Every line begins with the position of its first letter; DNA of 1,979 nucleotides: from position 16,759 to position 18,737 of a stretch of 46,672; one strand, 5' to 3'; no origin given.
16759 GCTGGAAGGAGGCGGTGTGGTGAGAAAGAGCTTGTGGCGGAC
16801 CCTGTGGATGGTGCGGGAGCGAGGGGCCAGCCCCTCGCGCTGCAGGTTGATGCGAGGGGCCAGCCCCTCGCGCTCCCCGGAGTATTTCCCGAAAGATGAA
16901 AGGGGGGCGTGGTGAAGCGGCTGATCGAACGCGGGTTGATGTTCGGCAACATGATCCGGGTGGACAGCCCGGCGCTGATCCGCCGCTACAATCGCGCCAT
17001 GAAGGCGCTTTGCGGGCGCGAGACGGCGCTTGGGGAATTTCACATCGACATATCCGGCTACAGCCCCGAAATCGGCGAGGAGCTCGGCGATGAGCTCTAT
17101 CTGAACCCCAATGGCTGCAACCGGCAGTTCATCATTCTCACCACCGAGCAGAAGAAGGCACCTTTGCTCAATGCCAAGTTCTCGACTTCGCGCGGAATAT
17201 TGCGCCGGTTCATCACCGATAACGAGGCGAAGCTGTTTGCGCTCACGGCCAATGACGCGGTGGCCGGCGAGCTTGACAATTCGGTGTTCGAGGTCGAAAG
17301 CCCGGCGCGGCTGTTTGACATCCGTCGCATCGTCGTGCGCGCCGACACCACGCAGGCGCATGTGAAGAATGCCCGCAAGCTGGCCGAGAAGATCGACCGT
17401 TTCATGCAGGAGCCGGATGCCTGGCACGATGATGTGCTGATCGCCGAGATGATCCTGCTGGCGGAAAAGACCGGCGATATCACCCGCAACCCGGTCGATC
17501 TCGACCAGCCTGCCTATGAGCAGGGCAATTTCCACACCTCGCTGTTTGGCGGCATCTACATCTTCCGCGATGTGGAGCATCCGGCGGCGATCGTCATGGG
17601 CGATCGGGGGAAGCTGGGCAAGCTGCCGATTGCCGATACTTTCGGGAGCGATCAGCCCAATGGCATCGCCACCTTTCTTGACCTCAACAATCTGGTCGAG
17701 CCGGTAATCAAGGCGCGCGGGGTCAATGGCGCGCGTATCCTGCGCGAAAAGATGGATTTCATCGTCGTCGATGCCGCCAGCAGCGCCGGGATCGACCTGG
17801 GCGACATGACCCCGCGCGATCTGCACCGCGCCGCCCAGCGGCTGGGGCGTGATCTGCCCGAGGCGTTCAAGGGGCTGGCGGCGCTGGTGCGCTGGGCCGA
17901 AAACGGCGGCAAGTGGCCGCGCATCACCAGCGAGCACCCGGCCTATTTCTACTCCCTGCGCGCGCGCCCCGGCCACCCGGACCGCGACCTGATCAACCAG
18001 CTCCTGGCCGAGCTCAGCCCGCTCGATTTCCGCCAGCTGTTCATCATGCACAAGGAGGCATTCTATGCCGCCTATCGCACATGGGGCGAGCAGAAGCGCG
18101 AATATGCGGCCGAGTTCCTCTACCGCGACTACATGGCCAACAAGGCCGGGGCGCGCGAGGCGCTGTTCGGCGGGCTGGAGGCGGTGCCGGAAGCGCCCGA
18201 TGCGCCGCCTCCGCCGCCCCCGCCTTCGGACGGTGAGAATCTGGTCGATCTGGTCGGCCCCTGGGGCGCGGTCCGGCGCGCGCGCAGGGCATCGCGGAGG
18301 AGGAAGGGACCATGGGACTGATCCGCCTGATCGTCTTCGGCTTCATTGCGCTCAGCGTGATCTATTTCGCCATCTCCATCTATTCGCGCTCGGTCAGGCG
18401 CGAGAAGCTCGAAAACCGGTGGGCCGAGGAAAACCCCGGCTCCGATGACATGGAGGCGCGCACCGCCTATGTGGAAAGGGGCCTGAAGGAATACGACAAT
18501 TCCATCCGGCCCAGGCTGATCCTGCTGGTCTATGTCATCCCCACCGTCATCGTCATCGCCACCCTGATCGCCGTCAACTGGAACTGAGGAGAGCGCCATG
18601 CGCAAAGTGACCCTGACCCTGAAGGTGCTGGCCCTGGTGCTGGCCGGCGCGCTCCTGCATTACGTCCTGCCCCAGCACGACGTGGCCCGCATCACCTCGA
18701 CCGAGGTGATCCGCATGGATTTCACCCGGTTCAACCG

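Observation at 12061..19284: Eight-gene translationally coupled cluster around a classical AAA+ ATPase, a long coiled-coil protein and four small membrane proteins: candidate undescribed membrane-associated system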

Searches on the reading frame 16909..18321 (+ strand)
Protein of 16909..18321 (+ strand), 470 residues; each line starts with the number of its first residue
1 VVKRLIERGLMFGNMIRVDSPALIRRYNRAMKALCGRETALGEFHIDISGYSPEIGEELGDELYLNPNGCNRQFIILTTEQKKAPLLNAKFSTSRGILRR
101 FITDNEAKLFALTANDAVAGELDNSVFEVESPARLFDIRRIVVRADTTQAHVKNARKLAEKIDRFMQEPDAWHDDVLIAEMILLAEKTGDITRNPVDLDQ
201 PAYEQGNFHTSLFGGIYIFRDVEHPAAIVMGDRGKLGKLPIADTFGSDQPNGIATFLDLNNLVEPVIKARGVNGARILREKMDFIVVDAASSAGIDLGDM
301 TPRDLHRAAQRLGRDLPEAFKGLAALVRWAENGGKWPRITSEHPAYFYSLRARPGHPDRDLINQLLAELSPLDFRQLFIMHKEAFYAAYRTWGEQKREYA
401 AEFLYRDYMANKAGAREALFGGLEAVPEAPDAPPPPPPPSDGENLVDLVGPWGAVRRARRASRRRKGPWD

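Call 3: search_protein_families(library=pfam, proteins=[window:16909-18321:+], max_evalue=0.1)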
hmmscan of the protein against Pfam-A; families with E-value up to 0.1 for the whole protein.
window:16909-18321:+ (470 aa): 1 family
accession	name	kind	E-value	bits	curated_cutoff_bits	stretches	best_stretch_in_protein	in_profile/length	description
PF20343.3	DUF6638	-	5.2e-218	724.7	27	1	11-457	1-439/439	Family of unknown function (DUF6638)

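Call 4: search_protein_families(library=ncbifam, proteins=[window:16909-18321:+], max_evalue=0.1)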
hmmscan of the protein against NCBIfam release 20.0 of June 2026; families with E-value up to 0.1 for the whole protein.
window:16909-18321:+ (470 aa): 0 families

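Call 5: search_protein_families(library=padloc, proteins=[window:16909-18321:+], max_evalue=0.1)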
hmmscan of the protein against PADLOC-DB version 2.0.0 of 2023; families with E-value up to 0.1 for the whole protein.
window:16909-18321:+ (470 aa): 0 families

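Call 18: find_homologous_proteins(query=window:16909-18321:+, max_evalue=0.001)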
Query window:16909-18321:+ (470 aa): 2974 proteins with E <= 0.001 among 8000 candidates; the best 120 are listed.
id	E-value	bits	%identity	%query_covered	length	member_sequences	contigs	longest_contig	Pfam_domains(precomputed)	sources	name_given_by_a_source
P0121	0.0e+0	1023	95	100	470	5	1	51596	PF20343.3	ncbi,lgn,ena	-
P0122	1.4e-279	946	88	100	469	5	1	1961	PF20343.3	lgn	-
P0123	2.1e-271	919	85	100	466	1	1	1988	PF20343.3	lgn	-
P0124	2.0e-267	906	84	100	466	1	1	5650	PF20343.3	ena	-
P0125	4.7e-262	888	82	100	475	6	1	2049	PF20343.3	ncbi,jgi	-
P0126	4.7e-252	855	79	100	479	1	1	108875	PF20343.3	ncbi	-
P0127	1.9e-246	837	80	100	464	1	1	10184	PF20343.3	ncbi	-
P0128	3.6e-234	796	77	97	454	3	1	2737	PF20343.3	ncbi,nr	ncbi:MAG TPA: hypothetical protein ENK28_09525 [Aliiroseovarius sp.]|nr:hypothetical protein [Aliiro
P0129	1.4e-230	784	76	97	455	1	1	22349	PF20343.3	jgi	jgi:hypothetical protein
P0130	4.2e-230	783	75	97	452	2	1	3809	PF20343.3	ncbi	-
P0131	2.9e-227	773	75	98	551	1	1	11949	PF20343.3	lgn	-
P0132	4.9e-227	773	75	99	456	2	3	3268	PF20343.3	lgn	-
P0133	2.2e-225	767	72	97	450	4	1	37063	PF20343.3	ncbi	-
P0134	3.6e-223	760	74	97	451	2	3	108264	PF20343.3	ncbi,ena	-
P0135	7.0e-223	759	71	100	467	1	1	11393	PF20343.3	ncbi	-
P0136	3.6e-222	757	73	97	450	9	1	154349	PF20343.3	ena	-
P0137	7.0e-219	746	71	98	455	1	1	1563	PF20343.3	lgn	-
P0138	6.0e-218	743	72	97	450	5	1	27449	PF20343.3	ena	-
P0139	1.4e-214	732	72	97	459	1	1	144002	PF20343.3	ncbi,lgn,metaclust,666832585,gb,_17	metaclust:\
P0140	3.0e-214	730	69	97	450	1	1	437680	PF20343.3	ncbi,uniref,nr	ncbi:DUF6638 family protein [Aliiroseovarius subalbicans]|uniref:DUF6638 family protein n=1 Tax=Alii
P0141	9.7e-211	719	71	97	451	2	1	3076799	PF20343.3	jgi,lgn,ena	-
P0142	4.3e-208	710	71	97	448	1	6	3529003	PF20343.3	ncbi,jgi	jgi:Family of unknown function (DUF6638)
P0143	4.9e-208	710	68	99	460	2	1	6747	PF20343.3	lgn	-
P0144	6.8e-208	709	71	97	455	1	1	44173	PF20343.3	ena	-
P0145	8.3e-208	709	69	97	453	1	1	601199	PF20343.3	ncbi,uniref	ncbi:DUF6638 family protein [Aliiroseovarius sp. 2305UL8-7]|uniref:DUF6638 family protein n=1 Tax=Al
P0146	3.8e-207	707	70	97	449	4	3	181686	PF20343.3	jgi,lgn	jgi:hypothetical protein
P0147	6.2e-207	706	69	97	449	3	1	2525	PF20343.3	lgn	-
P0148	3.1e-206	704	70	97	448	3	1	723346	PF20343.3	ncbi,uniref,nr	ncbi:DUF6638 family protein [Maritimibacter fusiformis]|uniref:Uncharacterized protein n=1 Tax=Marit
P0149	1.0e-205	702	71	97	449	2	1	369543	PF20343.3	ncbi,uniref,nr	ncbi:DUF6638 family protein [Sinisalibacter lacisalsi]|uniref:Uncharacterized protein n=1 Tax=Sinisa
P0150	1.0e-205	702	70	97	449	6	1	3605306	PF20343.3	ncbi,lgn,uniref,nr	ncbi:DUF6638 family protein [Maritimibacter sp. HL-12]|uniref:DUF6638 family protein n=1 Tax=Maritim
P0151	1.1e-205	702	71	97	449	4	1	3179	PF20343.3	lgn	-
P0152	1.1e-205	702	68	97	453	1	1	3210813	PF20343.3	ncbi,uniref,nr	ncbi:hypothetical protein K3556_03065 [Aliiroseovarius sp. M344]|uniref:DUF6638 family protein n=1 T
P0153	2.8e-205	701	70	97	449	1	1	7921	PF20343.3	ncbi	-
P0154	5.0e-205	700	69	97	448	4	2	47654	PF20343.3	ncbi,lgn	-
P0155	8.4e-205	699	70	97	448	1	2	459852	PF20343.3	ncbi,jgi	jgi:Family of unknown function (DUF6638)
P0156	9.5e-205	699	70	97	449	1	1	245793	PF20343.3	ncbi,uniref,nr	ncbi:DUF6638 family protein [Sinisalibacter aestuarii]|uniref:Uncharacterized protein n=1 Tax=Sinisa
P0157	1.2e-204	699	69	97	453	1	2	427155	PF20343.3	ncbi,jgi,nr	ncbi:MAG TPA: hypothetical protein DEO85_14015 [Maritimibacter sp.]|nr:hypothetical protein [Maritim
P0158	3.8e-204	697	67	97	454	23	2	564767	PF20343.3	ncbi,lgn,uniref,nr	ncbi:hypothetical protein SAMN04488030_2101 [Aliiroseovarius halocynthiae]|uniref:Uncharacterized pr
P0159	8.0e-204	696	68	97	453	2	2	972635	PF20343.3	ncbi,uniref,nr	ncbi:DUF6638 family protein [Aliiroseovarius sediminis]|uniref:DUF6638 family protein n=1 Tax=Aliiro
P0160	9.4e-204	696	68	97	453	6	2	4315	PF20343.3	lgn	-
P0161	1.1e-203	696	68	97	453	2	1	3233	PF20343.3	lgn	-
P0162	1.1e-203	696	68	97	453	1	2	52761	PF20343.3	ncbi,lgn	-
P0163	1.7e-203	695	67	97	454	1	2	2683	PF20343.3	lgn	-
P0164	2.7e-203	694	70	97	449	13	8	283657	PF20343.3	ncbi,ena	-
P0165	3.8e-203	694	68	97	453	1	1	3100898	PF20343.3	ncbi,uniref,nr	ncbi:DUF6638 family protein [Aliiroseovarius sp. F47248L]|uniref:DUF6638 family protein n=1 Tax=Alii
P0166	4.1e-203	694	68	97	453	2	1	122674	PF20343.3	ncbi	-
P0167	1.2e-202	692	69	97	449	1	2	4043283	PF20343.3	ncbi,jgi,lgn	jgi:hypothetical protein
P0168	1.9e-202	692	69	97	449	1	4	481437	PF20343.3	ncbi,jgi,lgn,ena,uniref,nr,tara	ncbi:DUF6638 family protein [Maritimibacter sp. UBA3975]|uniref:DUF6638 family protein n=1 Tax=Marit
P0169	3.0e-202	691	67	97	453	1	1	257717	PF20343.3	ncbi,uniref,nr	ncbi:DUF6638 family protein [uncultured Aliiroseovarius sp.]|uniref:DUF6638 family protein n=1 Tax=u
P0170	6.8e-202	690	68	97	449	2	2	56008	PF20343.3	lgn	-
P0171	6.9e-202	690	68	97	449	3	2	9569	PF20343.3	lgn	-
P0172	8.4e-202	689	69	97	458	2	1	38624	PF20343.3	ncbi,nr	ncbi:MAG: hypothetical protein CSA74_00885 [Rhodobacterales bacterium]|nr:MAG: hypothetical protein 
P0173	1.0e-201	689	68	97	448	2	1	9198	PF20343.3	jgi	jgi:hypothetical protein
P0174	1.5e-201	689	69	97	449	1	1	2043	PF20343.3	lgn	-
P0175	1.9e-201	688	68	97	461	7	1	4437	PF20343.3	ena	-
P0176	2.2e-201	688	69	97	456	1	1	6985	PF20343.3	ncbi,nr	ncbi:MAG: hypothetical protein D6801_03450 [Alphaproteobacteria bacterium]|nr:MAG: hypothetical prot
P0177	3.5e-201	687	67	97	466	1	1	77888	PF20343.3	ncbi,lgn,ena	-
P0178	2.2e-200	685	67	97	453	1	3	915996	PF20343.3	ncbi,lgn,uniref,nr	ncbi:hypothetical protein MUY21_03750 [Aliiroseovarius sp. S2029]|uniref:DUF6638 family protein n=1 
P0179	2.7e-200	684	67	97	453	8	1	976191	PF20343.3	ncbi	ncbi:DUF6638 family protein [Aliiroseovarius sp. CAU 1755]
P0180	3.0e-200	684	69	97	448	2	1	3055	PF20343.3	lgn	-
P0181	1.9e-199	682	69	97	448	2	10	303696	PF20343.3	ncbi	-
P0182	3.3e-199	681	68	97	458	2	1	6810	PF20343.3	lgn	-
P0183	4.5e-199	680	69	97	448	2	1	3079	PF20343.3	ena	-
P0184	4.9e-199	680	69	97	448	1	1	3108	PF20343.3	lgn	-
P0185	5.0e-199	680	67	97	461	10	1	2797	PF20343.3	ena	-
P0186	7.8e-199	680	67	97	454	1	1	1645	PF20343.3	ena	-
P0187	1.1e-198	679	67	98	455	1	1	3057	PF20343.3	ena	-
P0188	2.0e-198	678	66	97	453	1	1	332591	PF20343.3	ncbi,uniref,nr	ncbi:hypothetical protein GCM10016455_21270 [Aliiroseovarius zhejiangensis]|uniref:Uncharacterized p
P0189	2.0e-197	675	67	97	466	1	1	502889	PF20343.3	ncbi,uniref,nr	ncbi:hypothetical protein O2N63_04860 [Aliiroseovarius sp. KMU-50]|uniref:Uncharacterized protein n=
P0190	2.2e-197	675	66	97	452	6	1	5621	PF20343.3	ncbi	ncbi:MAG: hypothetical protein P8X76_15475 [Maritimibacter sp.]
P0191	3.8e-197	674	66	97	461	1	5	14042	PF20343.3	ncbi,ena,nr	ncbi:MAG: hypothetical protein KDK10_16690 [Maritimibacter sp.]|nr:hypothetical protein [Maritimibac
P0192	2.0e-196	672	67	97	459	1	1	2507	PF20343.3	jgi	jgi:hypothetical protein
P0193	5.4e-196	670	65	97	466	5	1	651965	PF20343.3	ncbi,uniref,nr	ncbi:DUF6638 family protein [Aliiroseovarius lamellibrachiae]|uniref:DUF6638 family protein n=1 Tax=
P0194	2.6e-195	668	67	97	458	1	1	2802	PF20343.3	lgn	-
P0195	6.1e-195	667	65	98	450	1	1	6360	PF20343.3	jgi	jgi:hypothetical protein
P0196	1.6e-194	665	66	98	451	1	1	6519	PF20343.3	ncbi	-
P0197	1.3e-193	662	66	98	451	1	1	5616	PF20343.3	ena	-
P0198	4.4e-193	661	65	98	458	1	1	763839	PF20343.3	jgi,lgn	-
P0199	4.8e-193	661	64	98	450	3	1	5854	PF20343.3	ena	-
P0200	5.5e-193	660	66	97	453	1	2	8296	PF20343.3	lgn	-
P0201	8.0e-193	660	66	98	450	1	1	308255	PF20343.3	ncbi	-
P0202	1.4e-192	659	65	97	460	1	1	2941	PF20343.3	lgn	-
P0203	3.3e-192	658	64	97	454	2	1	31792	PF20343.3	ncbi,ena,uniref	ncbi:DUF6638 family protein [Profundibacter sp.]|uniref:DUF6638 family protein n=1 Tax=Profundibacte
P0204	4.9e-192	657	65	97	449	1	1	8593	PF20343.3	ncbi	-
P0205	6.5e-192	657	65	98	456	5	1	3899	PF20343.3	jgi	jgi:hypothetical protein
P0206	4.1e-191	654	65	97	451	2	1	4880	PF20343.3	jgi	-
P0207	4.3e-191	654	64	98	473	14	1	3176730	PF20343.3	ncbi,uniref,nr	ncbi:hypothetical protein K3X44_02090 [Aliiroseovarius crassostreae]|uniref:DUF6638 family protein n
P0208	4.5e-191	654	64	98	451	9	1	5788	PF20343.3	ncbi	-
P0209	1.5e-190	652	64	97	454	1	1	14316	PF20343.3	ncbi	ncbi:DUF6638 family protein [Profundibacter sp.]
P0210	2.1e-190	652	63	98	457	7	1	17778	PF20343.3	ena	-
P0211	2.4e-190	652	65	97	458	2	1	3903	PF20343.3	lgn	-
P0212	4.8e-190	651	65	97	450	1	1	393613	PF20343.3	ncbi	ncbi:DUF6638 family protein [Actibacterium sp. D379-3]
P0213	6.6e-190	650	64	98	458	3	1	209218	PF20343.3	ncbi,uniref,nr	ncbi:DUF6638 family protein [Defluviimonas salinarum]|uniref:Uncharacterized protein n=1 Tax=Defluvi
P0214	8.4e-190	650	64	98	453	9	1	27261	PF20343.3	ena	-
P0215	2.1e-189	649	64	98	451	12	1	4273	PF20343.3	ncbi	-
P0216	2.2e-189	648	65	97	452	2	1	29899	PF20343.3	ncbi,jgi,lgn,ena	-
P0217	3.1e-189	648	62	100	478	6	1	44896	PF20343.3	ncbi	-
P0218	3.9e-189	648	63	98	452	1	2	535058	PF20343.3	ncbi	-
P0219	5.8e-189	647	63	98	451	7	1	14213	PF20343.3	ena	-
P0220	6.1e-189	647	64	98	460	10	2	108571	PF20343.3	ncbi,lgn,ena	-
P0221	6.8e-189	647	65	97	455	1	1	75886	PF20343.3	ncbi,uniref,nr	ncbi:hypothetical protein P1J78_08350 [Psychromarinibacter sp. C21-152]|uniref:Uncharacterized prote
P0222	7.3e-189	647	65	98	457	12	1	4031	PF20343.3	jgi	jgi:hypothetical protein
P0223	7.3e-189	647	65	98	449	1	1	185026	PF20343.3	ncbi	-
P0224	9.6e-189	646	65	97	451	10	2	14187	PF20343.3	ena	-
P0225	9.9e-189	646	64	98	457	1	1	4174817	PF20343.3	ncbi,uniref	ncbi:DUF6638 family protein [Defluviimonas sp. SAOS-178_SWC]|uniref:DUF6638 family protein n=1 Tax=D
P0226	1.1e-188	646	64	98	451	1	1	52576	PF20343.3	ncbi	-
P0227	1.1e-188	646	63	97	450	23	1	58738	PF20343.3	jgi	jgi:hypothetical protein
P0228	2.7e-188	645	64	98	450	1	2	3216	PF20343.3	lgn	-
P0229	4.0e-188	644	63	98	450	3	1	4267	PF20343.3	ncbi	-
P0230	4.0e-188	644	65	98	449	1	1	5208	PF20343.3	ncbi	-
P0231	4.1e-188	644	63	98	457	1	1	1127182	PF20343.3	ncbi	ncbi:MAG: DUF6638 family protein [Paracoccaceae bacterium]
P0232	4.5e-188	644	63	97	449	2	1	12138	PF20343.3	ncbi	ncbi:DUF6638 family protein [Profundibacter sp.]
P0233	7.3e-188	643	62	98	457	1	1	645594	PF20343.3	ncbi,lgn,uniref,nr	ncbi:hypothetical protein DEA8626_03556 [Defluviimonas aquaemixtae]|uniref:Uncharacterized protein n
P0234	7.9e-188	643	64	98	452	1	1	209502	PF20343.3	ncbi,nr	ncbi:MAG: hypothetical protein HUJ27_16825 [Rhodobacteraceae bacterium]|nr:hypothetical protein [Par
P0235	9.2e-188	643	64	98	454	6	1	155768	PF20343.3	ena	-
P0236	1.5e-187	642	65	98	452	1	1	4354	PF20343.3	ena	-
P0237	2.1e-187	642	64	98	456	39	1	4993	PF20343.3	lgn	-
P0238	2.9e-187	641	65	98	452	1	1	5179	PF20343.3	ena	-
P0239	3.3e-187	641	64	97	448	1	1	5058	PF20343.3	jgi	-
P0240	4.0e-187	641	63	98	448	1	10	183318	PF20343.3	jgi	jgi:hypothetical protein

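Call 30: predict_structure(alignment_id=A2)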
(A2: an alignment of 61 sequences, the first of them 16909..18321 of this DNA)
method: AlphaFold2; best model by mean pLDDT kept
length: 470 residues; sequences in the alignment: 61
mean_pLDDT: 79.4   pTM: 0.74
mean pLDDT of the five models: 79.4, 71.6, 67.3, 65.2, 64.9
residues with pLDDT >= 90: 171; 70-90: 195; 50-70: 40; < 50: 64
segments of 3 or more residues with pLDDT < 50: 189-195, 414-470
pLDDT, mean of each block of 10 residues (from residue 1): 70 78 91 90 91 89 77 87 81 83 87 83 74 85 76 69 83 85 66 54 87 91 96 90 94 97 84 81 96 93 94 96 92 85 94 88 93 88 85 92 84 47 36 41 34 33 40
secondary structure, 60 per line:
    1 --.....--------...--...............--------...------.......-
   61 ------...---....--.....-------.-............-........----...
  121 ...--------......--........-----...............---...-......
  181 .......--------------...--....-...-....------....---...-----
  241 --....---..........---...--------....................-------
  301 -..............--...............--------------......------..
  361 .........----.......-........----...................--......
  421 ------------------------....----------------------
elements in order: H3-7 E16-18 H21-35 E44-46 H53-59 E73-76 H79-83 H93-104 H106-113 E118-123 H132-137 E140-147 H153-167 H175-187 E202-204 E207-210 E216-219 E226-229 E243-246 H250-259 E263-265 H274-293 H302-315 H318-332 E350-352 H359-369 H374-380 H382-389 H394-412 H415-420 H445-448

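Call 34: fold_search(model_id=the predicted structure, library=pdb)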
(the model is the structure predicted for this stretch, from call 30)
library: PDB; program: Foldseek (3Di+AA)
matches with E <= 10: 113; with E <= 0.001: 0
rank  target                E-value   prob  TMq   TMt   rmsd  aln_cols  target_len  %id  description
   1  9f34_R                1.2e+00  0.06  0.10  0.15  16.3       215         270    9  Cryo-EM structure of Dopamine 3 receptor:Go complex bound to bitopic FOB02-04A - Conformation B (released 2024-09-18)
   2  7z1u_A                1.2e+00  0.05  0.07  0.17  17.8       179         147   10  Biochemical implications of the substitution of a unique cysteine residue in sugar beet phytoglobin BvPgb 1.2 (released 2022-09-07)
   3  3wvo_A                1.9e+00  0.06  0.09  0.08  11.8       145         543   13  Crystal structure of Thermobifida fusca Cse1 (released 2015-01-14)
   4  3tnf_B                2.0e+00  0.07  0.11  0.13  18.6       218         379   10  LidA from Legionella in complex with active Rab8a (released 2011-11-02)
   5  9asp_A                2.0e+00  0.03  0.09  0.06  17.4       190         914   12  Human Drosha and DGCR8 in complex with Pri-let-7a1 (released 2024-09-04)
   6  8ea3_O                2.0e+00  0.02  0.10  0.09  23.7       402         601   13  V-K CAST Transpososome from Scytonema hofmanni, major configuration (released 2022-11-30)
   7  9s9k_A                2.3e+00  0.03  0.08  0.15  22.8       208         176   13  S. islandicus CdvB (semi open) (released 2026-01-28)
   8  8wdf                  2.4e+00  0.02  0.06  0.09  22.0       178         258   16  Chemoreceptor PilJ from Pseudomonas aeruginosa PA14 (released 2024-07-24)
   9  6k3o_A                2.5e+00  0.06  0.09  0.22  15.7       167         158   13  Cryo-EM structure of Apo-bacterioferritin from Streptomyces coelicolor (released 2021-02-03)
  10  4v6b_AQ               2.5e+00  0.03  0.09  0.16  17.2       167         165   12  Crystal structure of human ferritin Phe167SerfsX26 mutant. (released 2014-07-09)
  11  9r81_Aa               2.7e+00  0.02  0.08  0.12  20.2       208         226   16  ssRNA-containing helical virus-like particle composed of PVA coat protein with D138C mutation (released 2026-01-21)
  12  3wvo_C                2.8e+00  0.05  0.10  0.09  11.3       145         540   16  Crystal structure of Thermobifida fusca Cse1 (released 2015-01-14)
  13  6fzo_D                3.1e+00  0.02  0.06  0.15  17.3       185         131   14  SMURFP-Y56F mutant (released 2018-10-17)
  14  1yux_A                3.4e+00  0.04  0.08  0.16  16.1       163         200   13  Mixed valant state of nigerythrin (released 2005-06-21)
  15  6h5i_At               3.8e+00  0.04  0.09  0.20  16.7       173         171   13  Single Particle Cryo-EM map of human Transferrin receptor 1 - H-Ferritin complex. (released 2019-03-27)
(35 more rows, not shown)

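Call 56: search_dna_similar(query=window:16909-18318:+, collection=phages, mode=protein, max_evalue=0.0001, max_rows=10)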
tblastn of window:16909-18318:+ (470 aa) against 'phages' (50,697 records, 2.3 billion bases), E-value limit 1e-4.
No match.

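Call 79: search_solved_structures(query=A2, max_evalue=10)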
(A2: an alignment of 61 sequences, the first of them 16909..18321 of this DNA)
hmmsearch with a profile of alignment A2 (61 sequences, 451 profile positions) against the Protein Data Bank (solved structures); distinct sequences matched with E-value up to 10: 2.
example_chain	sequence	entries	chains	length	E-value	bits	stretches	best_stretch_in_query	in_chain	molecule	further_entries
7agz_A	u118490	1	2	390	1.2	11.3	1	11-108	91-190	Broad specificity amino-acid racemase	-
4beu_A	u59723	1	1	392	1.2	11.3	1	11-108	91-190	ALANINE RACEMASE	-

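Call 99: search_protein_families(library=phrogs, proteins=[window:16909-18321:+], max_evalue=0.01)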
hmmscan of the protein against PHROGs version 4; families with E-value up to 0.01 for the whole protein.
window:16909-18321:+ (470 aa): 0 families

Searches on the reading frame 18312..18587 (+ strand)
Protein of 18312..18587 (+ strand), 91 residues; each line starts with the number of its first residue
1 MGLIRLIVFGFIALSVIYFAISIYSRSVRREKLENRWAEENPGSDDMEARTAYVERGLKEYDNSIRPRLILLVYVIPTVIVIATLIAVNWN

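Call 3: search_protein_families(library=pfam, proteins=[window:18312-18587:+], max_evalue=0.1)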
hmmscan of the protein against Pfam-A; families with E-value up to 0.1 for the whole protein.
window:18312-18587:+ (91 aa): 2 families
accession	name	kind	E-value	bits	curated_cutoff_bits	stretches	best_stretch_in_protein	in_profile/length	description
PF04277.18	OAD_gamma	-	0.069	14.3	27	0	11-51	15-55/76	Oxaloacetate decarboxylase, gamma chain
PF04246.17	RseC_MucC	-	0.079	13.3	24.4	0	69-90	66-87/130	Positive regulator of sigma(E), RseC/MucC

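Call 4: search_protein_families(library=ncbifam, proteins=[window:18312-18587:+], max_evalue=0.1)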
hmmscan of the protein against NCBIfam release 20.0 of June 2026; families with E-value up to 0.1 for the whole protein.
window:18312-18587:+ (91 aa): 0 families

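Call 5: search_protein_families(library=padloc, proteins=[window:18312-18587:+], max_evalue=0.1)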
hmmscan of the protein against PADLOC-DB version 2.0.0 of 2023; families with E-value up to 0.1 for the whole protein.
window:18312-18587:+ (91 aa): 1 family
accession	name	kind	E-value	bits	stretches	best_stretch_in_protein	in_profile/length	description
PDLC04793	PDC-S02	-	0.028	12.6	1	14-66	46-96/117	-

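Call 99: search_protein_families(library=phrogs, proteins=[window:18312-18587:+], max_evalue=0.01)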
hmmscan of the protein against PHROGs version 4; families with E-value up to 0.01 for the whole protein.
window:18312-18587:+ (91 aa): 0 families
